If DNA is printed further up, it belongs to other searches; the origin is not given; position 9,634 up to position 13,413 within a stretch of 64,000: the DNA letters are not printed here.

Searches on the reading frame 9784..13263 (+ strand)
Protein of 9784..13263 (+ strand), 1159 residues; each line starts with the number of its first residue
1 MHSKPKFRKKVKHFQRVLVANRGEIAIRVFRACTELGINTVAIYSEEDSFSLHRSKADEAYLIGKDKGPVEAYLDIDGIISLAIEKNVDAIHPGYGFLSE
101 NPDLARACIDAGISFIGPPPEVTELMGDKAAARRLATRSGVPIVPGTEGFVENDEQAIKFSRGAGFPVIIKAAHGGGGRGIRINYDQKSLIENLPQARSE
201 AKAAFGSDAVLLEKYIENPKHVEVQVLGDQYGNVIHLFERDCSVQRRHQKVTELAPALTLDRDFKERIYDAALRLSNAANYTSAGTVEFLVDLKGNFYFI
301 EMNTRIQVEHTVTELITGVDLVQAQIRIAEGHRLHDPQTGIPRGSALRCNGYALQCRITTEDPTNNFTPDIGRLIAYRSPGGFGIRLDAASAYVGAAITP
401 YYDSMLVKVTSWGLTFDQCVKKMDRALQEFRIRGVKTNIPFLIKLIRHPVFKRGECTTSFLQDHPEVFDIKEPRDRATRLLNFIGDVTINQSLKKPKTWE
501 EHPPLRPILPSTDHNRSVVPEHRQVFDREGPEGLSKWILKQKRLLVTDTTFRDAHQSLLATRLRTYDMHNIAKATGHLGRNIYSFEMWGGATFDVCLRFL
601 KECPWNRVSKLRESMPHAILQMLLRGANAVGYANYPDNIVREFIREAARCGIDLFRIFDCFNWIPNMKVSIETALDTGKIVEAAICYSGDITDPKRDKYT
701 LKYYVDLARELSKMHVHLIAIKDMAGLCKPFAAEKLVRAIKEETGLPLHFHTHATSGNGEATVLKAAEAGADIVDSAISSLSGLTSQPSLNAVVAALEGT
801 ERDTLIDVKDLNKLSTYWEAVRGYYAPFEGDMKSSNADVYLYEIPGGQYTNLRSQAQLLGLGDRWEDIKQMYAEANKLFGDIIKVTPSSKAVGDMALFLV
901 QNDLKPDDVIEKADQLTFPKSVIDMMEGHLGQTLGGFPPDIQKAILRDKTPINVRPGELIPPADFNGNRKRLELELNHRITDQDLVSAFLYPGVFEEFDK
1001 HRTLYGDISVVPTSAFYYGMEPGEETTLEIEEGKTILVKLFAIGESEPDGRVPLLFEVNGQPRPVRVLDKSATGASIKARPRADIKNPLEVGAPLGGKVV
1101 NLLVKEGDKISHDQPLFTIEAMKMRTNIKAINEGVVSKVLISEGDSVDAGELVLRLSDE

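Call 47: search_protein_families(library=pfam, proteins=[window:9784-13263:+], max_evalue=0.00001)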
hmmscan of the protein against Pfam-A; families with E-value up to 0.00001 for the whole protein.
window:9784-13263:+ (1159 aa): 8 families
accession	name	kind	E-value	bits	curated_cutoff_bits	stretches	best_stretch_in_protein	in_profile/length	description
PF02436.23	PYC_OADA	-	1.8e-74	250.3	27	1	839-1039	1-201/201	Conserved carboxylase domain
PF02786.22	CPSase_L_D2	-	5.4e-74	248.7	19.8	1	128-335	1-209/211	Carbamoyl-phosphate synthase L chain, ATP binding domain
PF00289.28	Biotin_carb_N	-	1.6e-42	144.9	25.5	1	14-122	2-109/110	Biotin carboxylase, N-terminal domain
PF02785.25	Biotin_carb_C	-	3.6e-33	114.3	32.4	1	355-462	1-107/108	Biotin carboxylase C-terminal domain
PF00364.28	Biotin_lipoyl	-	3.9e-17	62.3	22.1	1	1091-1156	3-73/73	Biotin-requiring enzyme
PF00682.25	HMGL-like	-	4.9e-12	46.2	29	1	701-815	141-257/260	HMGL-like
PF07478.18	Dala_Dala_lig_C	-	8.7e-09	35.6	24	1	155-304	26-174/204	D-ala D-ala ligase C-terminus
PF13533.13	Biotin_lipoyl_2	-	5.4e-07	29.7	29.8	0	1093-1120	5-32/32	Biotin-lipoyl like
